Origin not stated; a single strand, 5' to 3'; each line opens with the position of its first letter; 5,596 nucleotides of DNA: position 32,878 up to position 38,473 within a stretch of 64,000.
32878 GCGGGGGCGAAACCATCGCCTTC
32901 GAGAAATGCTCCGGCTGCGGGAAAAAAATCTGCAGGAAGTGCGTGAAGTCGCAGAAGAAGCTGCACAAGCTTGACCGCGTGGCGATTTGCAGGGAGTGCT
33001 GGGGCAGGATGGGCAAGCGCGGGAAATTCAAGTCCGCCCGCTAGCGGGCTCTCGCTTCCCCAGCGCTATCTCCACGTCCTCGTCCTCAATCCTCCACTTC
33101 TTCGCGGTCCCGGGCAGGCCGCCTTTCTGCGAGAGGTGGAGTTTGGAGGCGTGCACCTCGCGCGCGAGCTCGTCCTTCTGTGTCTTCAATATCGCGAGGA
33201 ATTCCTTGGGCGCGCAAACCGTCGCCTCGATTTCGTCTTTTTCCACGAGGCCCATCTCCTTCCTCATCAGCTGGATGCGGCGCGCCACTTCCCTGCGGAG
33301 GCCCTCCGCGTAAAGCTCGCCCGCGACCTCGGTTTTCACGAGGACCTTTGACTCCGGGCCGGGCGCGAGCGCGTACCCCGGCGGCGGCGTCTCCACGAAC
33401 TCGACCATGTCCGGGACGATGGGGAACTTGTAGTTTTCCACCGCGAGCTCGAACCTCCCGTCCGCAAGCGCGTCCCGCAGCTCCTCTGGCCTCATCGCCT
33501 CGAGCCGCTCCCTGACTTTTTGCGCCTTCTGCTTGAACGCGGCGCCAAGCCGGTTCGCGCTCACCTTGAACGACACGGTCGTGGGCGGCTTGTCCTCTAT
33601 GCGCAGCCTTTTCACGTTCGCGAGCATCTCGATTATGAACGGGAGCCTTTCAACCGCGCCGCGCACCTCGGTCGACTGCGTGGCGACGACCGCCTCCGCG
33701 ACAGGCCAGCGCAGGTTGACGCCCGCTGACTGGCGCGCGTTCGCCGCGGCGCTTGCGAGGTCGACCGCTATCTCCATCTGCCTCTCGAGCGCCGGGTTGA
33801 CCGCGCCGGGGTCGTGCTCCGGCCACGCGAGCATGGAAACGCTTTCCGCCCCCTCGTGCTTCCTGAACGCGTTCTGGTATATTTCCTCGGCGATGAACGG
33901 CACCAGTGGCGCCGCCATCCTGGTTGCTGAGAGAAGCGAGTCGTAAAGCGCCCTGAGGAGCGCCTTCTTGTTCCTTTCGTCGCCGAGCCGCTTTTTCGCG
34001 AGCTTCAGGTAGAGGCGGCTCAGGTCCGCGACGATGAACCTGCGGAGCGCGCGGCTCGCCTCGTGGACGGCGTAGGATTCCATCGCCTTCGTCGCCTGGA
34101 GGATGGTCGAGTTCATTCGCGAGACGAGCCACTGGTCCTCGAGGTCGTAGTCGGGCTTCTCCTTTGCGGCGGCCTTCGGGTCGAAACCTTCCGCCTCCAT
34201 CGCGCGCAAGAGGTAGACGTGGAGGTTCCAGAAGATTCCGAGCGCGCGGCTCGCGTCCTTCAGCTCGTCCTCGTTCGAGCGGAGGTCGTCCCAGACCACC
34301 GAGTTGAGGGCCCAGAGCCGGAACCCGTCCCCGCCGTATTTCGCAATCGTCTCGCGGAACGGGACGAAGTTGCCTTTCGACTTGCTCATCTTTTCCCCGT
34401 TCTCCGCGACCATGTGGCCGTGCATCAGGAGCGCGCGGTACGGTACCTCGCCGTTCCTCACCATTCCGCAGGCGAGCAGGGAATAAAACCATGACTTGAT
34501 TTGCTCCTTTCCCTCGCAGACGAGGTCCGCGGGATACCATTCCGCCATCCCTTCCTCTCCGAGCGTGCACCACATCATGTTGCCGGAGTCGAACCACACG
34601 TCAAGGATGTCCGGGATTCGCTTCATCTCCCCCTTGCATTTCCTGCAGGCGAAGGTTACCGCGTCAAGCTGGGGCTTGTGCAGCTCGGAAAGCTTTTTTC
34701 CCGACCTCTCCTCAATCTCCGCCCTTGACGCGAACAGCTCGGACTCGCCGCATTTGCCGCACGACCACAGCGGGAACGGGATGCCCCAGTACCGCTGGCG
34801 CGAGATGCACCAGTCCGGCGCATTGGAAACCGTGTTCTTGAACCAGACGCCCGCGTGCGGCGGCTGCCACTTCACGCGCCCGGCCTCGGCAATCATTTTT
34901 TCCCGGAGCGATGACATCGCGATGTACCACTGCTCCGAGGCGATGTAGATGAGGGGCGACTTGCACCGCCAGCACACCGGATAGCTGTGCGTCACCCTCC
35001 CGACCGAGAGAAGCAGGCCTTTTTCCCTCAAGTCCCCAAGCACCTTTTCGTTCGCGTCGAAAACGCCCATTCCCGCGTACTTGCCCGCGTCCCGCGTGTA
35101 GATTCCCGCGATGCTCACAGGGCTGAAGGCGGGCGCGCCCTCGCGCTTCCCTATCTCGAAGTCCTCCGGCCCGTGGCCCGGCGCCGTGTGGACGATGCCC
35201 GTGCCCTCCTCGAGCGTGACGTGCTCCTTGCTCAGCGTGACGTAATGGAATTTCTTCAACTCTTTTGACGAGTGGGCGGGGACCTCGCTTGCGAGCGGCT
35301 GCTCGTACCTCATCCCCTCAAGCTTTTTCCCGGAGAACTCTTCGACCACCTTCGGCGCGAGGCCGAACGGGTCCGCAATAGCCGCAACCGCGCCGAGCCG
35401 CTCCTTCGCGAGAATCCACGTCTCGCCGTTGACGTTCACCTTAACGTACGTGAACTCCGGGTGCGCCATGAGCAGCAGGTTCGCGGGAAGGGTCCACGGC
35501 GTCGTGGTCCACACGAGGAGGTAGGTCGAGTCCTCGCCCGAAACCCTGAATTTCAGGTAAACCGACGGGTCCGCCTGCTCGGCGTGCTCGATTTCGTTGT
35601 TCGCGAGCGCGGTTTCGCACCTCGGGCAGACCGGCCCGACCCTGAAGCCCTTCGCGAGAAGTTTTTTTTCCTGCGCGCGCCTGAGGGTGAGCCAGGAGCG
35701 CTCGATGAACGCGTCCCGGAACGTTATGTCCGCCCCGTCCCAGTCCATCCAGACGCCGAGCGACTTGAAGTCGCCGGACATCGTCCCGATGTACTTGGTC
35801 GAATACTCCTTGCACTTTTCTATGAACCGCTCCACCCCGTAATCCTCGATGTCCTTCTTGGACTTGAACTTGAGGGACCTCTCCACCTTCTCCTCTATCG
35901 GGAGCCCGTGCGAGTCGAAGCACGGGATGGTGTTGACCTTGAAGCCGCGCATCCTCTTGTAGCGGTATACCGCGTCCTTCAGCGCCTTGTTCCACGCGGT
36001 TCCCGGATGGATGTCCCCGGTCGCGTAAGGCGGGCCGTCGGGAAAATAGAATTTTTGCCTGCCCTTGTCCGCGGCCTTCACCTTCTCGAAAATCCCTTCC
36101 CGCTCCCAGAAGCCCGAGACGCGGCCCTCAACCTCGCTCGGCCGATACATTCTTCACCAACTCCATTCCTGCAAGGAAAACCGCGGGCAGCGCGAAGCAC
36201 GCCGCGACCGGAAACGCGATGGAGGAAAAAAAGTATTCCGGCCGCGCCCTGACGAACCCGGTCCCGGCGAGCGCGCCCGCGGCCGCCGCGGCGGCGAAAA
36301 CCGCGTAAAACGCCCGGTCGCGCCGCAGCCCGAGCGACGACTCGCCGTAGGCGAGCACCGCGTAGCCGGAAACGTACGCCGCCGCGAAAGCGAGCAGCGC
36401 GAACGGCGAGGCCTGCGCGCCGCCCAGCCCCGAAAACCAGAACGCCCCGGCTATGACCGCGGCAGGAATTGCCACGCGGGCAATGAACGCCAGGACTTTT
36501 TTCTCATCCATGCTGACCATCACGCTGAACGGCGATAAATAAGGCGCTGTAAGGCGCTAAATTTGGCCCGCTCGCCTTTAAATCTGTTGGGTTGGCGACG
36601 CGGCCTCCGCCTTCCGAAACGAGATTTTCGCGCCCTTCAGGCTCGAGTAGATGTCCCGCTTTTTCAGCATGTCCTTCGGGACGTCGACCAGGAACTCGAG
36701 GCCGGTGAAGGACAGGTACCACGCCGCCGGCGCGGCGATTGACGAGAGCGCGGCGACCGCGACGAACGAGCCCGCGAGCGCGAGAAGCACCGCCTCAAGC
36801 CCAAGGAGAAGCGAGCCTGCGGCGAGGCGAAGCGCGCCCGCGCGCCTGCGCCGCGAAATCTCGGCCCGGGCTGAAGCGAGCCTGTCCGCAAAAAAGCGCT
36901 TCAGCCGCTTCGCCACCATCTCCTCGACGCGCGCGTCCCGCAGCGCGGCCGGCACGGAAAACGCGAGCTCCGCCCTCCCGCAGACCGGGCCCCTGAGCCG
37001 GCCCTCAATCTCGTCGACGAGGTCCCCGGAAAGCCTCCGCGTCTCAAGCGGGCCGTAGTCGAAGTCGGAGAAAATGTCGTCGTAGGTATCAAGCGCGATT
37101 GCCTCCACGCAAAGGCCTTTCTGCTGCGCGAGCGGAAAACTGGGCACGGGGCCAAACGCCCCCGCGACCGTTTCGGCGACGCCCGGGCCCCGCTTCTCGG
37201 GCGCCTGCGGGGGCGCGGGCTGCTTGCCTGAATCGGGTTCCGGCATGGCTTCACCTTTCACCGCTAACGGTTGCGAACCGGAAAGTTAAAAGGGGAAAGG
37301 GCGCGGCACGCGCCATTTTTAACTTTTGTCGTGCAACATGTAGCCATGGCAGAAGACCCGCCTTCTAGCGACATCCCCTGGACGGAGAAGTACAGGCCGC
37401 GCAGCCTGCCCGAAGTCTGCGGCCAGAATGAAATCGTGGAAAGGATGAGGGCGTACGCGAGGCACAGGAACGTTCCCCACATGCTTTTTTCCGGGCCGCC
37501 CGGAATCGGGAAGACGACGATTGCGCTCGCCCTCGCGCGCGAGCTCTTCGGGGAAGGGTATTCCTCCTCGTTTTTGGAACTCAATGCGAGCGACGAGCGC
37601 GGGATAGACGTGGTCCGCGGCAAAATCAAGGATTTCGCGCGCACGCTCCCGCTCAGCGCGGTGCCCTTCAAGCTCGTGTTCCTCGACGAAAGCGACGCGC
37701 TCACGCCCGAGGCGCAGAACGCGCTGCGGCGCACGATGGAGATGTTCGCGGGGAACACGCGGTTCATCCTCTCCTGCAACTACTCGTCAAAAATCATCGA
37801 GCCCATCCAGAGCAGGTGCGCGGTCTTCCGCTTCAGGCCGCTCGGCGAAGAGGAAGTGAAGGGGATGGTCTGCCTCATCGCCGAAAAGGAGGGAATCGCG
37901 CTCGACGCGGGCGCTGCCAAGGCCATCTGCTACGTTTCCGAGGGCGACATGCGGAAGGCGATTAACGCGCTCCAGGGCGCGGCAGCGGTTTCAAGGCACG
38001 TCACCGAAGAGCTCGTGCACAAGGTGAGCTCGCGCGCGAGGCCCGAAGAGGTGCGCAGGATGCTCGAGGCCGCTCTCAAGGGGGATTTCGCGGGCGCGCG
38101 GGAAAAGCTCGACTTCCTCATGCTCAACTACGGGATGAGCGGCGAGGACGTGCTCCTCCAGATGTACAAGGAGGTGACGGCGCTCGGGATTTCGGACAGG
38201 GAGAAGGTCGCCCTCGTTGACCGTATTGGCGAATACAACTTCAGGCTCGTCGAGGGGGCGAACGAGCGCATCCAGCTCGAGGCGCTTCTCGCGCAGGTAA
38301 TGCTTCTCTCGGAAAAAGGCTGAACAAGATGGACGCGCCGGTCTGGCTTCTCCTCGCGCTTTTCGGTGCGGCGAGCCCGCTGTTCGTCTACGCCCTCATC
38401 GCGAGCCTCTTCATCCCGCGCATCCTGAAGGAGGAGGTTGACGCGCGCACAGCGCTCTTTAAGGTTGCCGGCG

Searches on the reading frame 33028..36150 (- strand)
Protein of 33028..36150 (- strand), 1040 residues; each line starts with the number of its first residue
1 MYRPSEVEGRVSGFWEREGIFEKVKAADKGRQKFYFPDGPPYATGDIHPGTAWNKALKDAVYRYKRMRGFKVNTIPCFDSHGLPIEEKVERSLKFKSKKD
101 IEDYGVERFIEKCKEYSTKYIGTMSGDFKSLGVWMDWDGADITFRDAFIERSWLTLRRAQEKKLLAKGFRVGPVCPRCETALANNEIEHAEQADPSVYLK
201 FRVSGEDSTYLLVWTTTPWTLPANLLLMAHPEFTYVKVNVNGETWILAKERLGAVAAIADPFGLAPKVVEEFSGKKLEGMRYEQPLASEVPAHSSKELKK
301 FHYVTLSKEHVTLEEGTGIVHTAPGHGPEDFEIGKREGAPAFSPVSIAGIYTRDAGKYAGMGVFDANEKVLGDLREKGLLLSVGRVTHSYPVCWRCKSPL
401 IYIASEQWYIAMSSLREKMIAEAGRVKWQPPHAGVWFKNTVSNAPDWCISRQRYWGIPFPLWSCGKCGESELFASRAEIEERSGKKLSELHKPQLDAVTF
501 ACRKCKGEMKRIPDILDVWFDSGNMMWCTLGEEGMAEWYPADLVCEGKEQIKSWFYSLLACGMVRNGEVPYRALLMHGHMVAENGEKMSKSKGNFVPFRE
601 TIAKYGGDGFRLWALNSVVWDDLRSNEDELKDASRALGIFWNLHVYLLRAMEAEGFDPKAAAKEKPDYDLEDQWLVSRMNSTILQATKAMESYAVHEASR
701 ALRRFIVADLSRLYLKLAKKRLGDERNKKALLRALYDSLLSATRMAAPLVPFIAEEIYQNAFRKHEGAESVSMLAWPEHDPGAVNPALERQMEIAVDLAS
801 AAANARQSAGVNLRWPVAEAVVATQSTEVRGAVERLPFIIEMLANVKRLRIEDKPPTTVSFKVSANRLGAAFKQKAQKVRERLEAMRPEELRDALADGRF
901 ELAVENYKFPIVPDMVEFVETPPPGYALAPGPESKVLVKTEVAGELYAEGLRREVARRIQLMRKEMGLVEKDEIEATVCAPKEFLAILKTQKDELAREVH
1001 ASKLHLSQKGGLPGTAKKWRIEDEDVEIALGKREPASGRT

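Call 14: search_protein_families(library=pfam, proteins=[window:33028-36150:-], max_evalue=0.0001)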
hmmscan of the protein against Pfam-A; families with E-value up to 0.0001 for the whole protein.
window:33028-36150:- (1040 aa): 5 families
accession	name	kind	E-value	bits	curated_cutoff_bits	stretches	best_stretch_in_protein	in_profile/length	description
PF00133.28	tRNA-synt_1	-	1.1e-109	367.5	22.7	1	13-624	4-412/414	tRNA synthetases class I (I, L, M and V)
PF08264.19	Anticodon_1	-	1.5e-30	106.5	25.1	1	672-817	1-144/148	Anticodon-binding domain of tRNA ligase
PF19302.4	DUF5915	-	2e-21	76.9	27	1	844-1032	8-194/195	Domain of unknown function (DUF5915)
PF09334.17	tRNA-synt_1g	-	5.9e-15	55.3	20.1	1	41-130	8-98/391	tRNA synthetases class I (M)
PF01406.26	tRNA-synt_1e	-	3.4e-05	23.8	27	0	569-633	235-299/301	tRNA synthetases class I (C) catalytic domain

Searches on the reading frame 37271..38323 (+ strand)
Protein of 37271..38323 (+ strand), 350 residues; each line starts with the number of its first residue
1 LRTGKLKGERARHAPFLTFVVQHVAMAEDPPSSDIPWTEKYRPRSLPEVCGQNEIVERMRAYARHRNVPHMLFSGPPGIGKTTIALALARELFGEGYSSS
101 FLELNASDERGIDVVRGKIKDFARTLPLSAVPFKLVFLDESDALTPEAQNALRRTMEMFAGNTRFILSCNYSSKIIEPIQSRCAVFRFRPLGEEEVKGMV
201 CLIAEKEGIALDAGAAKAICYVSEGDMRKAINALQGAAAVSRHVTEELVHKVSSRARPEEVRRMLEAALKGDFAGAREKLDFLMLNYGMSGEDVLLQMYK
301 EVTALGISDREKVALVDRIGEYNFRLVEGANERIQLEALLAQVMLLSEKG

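Call 14: search_protein_families(library=pfam, proteins=[window:37271-38323:+], max_evalue=0.0001)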
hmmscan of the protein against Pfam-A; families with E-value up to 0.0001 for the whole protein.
window:37271-38323:+ (350 aa): 9 families
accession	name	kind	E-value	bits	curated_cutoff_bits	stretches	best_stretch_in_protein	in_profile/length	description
PF08542.16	Rep_fac_C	-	6.3e-22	78.2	23.6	1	257-342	2-88/88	Replication factor C C-terminal domain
PF00004.35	AAA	-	2.2e-17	64.2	21.2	1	71-189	1-129/131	ATPase family associated with various cellular activities (AAA)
PF13177.12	DNA_pol3_delta2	-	7.5e-13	49.2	27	1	112-191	83-160/161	DNA polymerase III, delta subunit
PF05496.18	RuvB_N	-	1.2e-09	38.5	27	1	42-96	2-61/159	Holliday junction DNA helicase RuvB P-loop domain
PF20720.3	nSTAND3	-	2.4e-05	24.5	27.2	1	70-104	19-51/155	Novel STAND NTPase 3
PF13173.12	AAA_14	-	2.7e-05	24.6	27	1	71-191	5-123/129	AAA domain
PF25361.1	AAA_lid_RFC1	-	3.7e-05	23.5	34.9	1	194-241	2-49/59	RFC1-like, AAA+ ATPase lid domain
PF16193.11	AAA_assoc_2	-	7.1e-05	23.4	34.3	0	207-255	3-57/81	AAA C-terminal domain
PF13401.12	AAA_22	-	8.3e-05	23.4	27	0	70-98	7-33/130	AAA domain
